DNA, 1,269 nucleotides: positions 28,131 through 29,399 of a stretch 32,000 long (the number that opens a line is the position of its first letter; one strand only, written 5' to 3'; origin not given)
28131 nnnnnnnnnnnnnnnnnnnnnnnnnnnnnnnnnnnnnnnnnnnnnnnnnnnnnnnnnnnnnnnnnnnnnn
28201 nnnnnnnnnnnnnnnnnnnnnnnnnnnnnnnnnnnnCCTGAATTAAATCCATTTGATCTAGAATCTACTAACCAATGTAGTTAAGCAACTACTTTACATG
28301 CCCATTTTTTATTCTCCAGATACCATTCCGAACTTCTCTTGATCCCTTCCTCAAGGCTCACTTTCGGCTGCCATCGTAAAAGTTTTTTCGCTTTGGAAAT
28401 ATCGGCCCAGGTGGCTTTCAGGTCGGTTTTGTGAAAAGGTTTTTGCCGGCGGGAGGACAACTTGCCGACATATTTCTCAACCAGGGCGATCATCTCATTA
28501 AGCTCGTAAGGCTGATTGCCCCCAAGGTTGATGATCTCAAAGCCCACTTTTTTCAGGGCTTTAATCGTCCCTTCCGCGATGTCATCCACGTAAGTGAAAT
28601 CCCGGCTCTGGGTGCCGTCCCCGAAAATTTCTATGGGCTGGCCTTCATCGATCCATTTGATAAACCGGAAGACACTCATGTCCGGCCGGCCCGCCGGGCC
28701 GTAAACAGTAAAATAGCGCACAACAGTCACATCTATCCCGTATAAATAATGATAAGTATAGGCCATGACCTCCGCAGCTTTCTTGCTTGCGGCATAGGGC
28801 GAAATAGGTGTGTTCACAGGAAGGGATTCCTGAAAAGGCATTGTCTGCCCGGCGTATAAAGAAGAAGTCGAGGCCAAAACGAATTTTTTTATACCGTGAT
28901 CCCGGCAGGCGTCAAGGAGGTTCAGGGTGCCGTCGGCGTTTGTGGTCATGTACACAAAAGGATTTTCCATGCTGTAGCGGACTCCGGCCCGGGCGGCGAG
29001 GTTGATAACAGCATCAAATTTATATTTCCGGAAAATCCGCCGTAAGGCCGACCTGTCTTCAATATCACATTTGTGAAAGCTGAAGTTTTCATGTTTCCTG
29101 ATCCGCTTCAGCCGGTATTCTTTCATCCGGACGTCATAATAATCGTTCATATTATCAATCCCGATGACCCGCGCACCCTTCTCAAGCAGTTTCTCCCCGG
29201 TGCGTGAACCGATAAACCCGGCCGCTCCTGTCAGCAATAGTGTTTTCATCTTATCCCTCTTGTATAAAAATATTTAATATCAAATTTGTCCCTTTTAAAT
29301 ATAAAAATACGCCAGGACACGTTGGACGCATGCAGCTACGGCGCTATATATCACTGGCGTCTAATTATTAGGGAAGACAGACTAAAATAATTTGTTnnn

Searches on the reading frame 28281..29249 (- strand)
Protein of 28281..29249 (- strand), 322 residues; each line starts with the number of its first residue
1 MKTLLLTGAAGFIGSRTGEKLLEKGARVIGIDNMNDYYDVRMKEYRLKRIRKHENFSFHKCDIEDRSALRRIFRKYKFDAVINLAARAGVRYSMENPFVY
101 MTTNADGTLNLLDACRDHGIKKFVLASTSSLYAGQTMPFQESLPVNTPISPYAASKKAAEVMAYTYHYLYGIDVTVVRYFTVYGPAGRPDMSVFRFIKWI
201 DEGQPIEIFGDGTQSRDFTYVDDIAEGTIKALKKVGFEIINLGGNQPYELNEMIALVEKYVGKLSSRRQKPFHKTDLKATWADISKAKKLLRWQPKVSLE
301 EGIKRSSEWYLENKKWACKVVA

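Call 95: search_protein_families(library=pfam, proteins=[window:28281-29249:-], max_evalue=0.00001)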
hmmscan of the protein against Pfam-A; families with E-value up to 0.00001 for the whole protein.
window:28281-29249:- (322 aa): 9 families
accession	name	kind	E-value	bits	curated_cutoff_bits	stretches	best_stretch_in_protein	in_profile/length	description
PF16363.11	GDP_Man_Dehyd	-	1.4e-66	225.6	27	1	5-305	1-331/332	GDP-mannose 4,6 dehydratase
PF01370.27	Epimerase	-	9e-64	215.6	20.9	1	5-243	2-240/240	NAD dependent epimerase/dehydratase family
PF01073.25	3Beta_HSD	-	2e-20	73.4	22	1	6-235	2-232/280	3-beta hydroxysteroid dehydrogenase/isomerase family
PF04321.23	RmlD_sub_bind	-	9.3e-19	68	27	1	3-234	2-199/287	RmlD substrate binding domain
PF02719.21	Polysacc_synt_2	-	1.1e-18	67.8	20.2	1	5-208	2-194/293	Polysaccharide biosynthesis protein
PF13460.12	NAD_binding_10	-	3e-10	40.7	27.2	1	8-178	1-142/184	NAD(P)H-binding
PF07993.18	NAD_binding_4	-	1.8e-09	37.5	20.1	1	6-184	1-209/258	Male sterility protein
PF00106.31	adh_short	-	1.9e-07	31.2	26.6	1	2-165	1-162/195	short chain dehydrogenase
PF08659.16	KR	-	4.7e-06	27.1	22.6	0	3-134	2-142/180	KR domain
